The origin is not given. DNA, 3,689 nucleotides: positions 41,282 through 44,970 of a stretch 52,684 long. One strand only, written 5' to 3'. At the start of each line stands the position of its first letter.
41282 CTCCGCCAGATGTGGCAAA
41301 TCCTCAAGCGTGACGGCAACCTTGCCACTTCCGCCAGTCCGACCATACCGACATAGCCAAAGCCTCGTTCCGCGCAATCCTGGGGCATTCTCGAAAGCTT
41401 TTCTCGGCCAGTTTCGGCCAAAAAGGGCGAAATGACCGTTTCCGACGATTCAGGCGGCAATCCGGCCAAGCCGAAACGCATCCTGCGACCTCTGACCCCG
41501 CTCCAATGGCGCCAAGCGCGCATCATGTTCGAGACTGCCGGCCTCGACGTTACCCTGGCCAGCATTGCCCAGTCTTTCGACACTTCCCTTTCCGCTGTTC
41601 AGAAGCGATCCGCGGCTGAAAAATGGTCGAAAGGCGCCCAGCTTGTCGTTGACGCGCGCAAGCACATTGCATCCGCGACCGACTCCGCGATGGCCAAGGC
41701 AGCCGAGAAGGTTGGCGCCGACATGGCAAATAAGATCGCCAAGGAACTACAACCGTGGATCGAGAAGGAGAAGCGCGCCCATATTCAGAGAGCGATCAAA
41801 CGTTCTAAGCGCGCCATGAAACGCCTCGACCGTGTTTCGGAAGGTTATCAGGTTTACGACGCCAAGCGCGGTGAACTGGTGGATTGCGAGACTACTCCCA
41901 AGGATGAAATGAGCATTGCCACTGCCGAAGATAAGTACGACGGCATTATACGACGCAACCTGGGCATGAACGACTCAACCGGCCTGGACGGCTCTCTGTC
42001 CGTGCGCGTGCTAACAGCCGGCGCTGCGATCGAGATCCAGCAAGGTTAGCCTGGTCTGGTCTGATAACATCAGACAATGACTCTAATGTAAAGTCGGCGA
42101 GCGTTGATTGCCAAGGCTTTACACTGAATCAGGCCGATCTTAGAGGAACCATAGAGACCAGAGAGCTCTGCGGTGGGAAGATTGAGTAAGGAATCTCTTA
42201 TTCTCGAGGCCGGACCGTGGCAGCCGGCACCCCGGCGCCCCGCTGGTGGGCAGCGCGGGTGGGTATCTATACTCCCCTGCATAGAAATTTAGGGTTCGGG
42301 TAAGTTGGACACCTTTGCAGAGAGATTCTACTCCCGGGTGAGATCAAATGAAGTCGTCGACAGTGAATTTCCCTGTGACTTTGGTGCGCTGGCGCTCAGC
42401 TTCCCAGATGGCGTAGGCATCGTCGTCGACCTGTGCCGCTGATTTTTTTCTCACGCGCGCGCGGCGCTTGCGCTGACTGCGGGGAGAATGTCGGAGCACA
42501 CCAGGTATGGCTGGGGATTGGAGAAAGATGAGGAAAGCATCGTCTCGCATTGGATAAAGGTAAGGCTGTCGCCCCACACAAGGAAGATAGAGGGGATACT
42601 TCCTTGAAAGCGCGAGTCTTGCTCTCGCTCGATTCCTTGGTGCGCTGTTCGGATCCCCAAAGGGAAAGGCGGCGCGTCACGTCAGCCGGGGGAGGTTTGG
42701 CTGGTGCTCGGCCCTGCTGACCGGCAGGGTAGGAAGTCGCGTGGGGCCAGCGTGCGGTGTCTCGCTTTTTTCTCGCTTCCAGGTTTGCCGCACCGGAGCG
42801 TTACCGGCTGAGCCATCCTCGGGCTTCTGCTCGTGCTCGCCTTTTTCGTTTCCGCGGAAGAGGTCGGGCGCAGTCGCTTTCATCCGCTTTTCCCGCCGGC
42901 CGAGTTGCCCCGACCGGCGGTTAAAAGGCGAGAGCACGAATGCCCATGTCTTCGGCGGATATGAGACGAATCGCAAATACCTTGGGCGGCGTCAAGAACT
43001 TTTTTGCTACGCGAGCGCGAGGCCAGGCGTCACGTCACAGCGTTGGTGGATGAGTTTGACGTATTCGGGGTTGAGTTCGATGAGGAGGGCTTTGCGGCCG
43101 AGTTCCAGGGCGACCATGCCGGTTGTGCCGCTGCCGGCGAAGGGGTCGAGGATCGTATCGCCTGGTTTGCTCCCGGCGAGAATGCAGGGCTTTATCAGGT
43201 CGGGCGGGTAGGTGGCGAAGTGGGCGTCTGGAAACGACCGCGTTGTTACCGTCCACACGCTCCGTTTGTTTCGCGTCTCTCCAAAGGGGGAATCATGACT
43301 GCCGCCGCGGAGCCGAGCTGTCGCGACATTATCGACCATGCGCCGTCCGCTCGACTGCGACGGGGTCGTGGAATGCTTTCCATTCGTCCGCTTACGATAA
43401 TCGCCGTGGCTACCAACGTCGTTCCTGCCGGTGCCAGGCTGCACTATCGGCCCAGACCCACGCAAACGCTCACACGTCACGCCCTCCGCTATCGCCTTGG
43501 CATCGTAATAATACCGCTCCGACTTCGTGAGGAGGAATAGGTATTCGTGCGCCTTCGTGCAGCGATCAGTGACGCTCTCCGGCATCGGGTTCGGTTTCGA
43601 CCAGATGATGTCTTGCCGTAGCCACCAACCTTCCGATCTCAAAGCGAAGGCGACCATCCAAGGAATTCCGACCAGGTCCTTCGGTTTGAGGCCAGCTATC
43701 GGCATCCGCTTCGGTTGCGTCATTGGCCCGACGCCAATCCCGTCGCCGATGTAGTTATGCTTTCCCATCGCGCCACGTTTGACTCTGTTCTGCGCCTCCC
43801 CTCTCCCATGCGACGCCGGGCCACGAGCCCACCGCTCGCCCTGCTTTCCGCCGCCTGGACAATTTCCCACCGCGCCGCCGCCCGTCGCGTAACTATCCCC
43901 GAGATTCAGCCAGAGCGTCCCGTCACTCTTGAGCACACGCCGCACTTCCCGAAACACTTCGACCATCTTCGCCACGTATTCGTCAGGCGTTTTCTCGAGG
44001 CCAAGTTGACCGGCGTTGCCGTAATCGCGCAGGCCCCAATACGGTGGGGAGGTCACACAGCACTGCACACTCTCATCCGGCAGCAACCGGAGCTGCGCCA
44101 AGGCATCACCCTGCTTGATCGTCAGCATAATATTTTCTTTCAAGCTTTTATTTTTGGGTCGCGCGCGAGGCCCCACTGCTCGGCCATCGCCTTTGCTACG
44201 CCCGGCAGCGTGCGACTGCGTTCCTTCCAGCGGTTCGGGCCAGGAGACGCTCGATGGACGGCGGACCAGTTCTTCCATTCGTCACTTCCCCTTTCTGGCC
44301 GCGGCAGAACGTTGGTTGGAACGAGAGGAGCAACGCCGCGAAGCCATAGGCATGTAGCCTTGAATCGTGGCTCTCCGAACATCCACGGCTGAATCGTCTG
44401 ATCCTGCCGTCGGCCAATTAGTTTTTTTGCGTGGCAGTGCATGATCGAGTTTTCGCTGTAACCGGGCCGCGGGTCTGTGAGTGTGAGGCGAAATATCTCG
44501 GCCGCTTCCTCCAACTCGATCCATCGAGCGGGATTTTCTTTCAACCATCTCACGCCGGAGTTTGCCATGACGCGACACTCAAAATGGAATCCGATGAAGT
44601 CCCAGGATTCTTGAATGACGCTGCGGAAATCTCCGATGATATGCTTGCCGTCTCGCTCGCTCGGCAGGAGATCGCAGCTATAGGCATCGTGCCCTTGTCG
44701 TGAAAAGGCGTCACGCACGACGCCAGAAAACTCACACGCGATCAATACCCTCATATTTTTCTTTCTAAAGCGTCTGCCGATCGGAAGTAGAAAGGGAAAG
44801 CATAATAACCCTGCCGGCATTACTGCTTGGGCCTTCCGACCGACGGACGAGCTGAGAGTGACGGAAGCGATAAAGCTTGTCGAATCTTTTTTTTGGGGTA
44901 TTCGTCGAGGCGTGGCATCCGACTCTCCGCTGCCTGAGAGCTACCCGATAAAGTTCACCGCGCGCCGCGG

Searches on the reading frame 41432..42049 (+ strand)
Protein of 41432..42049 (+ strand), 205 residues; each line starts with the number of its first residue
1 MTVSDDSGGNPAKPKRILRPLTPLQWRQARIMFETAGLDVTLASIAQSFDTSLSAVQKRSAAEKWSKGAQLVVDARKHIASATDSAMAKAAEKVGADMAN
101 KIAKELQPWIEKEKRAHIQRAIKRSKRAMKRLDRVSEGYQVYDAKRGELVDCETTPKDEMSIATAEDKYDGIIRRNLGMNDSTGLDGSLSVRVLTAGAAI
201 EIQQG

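Call 82: search_protein_families(library=phrogs, proteins=[window:41432-42049:+], max_evalue=0.01)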
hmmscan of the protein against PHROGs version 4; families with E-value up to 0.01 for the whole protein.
window:41432-42049:+ (205 aa): 1 family
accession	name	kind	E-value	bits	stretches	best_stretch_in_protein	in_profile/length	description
phrog_2606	-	head and packaging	0.0021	18.5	1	25-113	8-87/310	terminase small subunit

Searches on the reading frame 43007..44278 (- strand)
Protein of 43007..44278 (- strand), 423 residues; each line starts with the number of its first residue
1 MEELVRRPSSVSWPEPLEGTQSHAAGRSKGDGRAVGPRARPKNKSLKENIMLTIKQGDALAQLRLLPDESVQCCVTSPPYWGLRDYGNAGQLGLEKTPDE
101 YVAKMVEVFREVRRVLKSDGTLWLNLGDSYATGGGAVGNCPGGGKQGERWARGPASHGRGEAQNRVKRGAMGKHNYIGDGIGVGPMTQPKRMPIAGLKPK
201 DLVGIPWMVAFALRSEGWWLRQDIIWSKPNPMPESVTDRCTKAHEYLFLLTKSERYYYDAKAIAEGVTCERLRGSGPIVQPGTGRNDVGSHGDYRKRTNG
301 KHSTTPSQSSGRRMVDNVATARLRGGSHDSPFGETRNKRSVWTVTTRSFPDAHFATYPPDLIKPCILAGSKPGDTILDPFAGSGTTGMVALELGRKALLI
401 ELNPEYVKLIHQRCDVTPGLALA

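Call 17: search_protein_families(library=pfam, proteins=[window:43007-44278:-], max_evalue=0.01)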
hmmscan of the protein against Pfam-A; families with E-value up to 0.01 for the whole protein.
window:43007-44278:- (423 aa): 2 families
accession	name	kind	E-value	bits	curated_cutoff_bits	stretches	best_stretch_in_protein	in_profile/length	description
PF01555.25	N6_N4_Mtase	-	2.5e-49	168.6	26.7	1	71-410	1-219/221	DNA methylase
PF01170.24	UPF0020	-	0.00022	21.4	22.3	0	367-386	23-42/197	RMKL-like, methyltransferase domain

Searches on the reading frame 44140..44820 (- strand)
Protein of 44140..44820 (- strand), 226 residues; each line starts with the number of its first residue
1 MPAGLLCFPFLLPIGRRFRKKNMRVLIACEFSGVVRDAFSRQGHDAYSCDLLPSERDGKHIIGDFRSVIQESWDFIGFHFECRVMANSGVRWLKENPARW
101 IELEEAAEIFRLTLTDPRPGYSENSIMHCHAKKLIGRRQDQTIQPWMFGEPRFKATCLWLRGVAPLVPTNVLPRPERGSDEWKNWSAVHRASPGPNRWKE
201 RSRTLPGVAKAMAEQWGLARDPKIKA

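Call 17: search_protein_families(library=pfam, proteins=[window:44140-44820:-], max_evalue=0.01)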
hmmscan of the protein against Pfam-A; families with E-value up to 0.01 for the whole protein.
window:44140-44820:- (226 aa): 0 families

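Call 82: search_protein_families(library=phrogs, proteins=[window:44140-44820:-], max_evalue=0.01)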
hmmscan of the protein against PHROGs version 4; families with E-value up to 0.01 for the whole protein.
window:44140-44820:- (226 aa): 2 families
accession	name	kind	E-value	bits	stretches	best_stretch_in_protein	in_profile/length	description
phrog_757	-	other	2e-49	168.9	1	19-221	11-223/247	DNA methyltransferase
phrog_27471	-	unknown function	3.3e-23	82.7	1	137-217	22-93/93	-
